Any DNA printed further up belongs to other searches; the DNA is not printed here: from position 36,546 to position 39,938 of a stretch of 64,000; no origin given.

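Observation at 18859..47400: One locus of about 9,500 codons encoding a giant Calx-beta/FN3/LRR/cadherin-like autotransporter adhesin, split over four frames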

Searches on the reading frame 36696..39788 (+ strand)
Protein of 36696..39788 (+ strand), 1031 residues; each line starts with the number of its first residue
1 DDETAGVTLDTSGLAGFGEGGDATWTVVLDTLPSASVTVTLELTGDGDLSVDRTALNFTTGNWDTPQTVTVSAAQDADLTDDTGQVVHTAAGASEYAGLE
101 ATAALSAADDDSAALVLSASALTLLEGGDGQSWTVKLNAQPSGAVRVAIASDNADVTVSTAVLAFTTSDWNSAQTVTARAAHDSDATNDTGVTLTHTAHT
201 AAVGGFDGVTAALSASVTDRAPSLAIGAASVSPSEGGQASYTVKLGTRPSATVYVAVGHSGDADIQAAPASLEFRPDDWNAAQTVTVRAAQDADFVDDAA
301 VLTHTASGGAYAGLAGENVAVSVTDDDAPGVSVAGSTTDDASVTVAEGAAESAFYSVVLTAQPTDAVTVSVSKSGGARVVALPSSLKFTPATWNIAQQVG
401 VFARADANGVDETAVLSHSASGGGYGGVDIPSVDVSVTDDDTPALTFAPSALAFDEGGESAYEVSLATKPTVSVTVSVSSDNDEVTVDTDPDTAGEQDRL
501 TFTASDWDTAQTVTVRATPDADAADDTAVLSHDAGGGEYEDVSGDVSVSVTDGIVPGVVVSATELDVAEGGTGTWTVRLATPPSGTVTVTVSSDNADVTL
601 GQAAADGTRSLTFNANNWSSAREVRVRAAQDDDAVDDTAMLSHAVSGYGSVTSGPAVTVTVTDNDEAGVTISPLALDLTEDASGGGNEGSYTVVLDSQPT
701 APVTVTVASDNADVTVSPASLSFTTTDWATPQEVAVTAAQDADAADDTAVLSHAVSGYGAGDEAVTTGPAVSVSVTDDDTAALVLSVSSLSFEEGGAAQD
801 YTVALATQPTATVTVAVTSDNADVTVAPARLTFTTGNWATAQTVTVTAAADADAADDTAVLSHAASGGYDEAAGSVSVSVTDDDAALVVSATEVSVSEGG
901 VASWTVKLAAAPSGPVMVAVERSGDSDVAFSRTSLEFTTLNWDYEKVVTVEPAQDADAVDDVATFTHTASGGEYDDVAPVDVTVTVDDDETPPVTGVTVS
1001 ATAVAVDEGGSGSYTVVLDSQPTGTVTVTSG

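Call 44: search_protein_families(library=pfam, proteins=[window:36696-39788:+], max_evalue=0.1)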
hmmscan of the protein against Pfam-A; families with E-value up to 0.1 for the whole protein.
window:36696-39788:+ (1031 aa): 2 families
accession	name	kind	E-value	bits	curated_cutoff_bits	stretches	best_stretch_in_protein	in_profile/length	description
PF17766.7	fn3_6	-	3.8e-10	40.3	26.4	0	808-852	30-75/99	Fibronectin type-III domain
PF25374.1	Cadherin_FAT4_N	-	0.032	15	35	0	688-707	62-81/85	FAT4-like, N-terminal cadherin-like domain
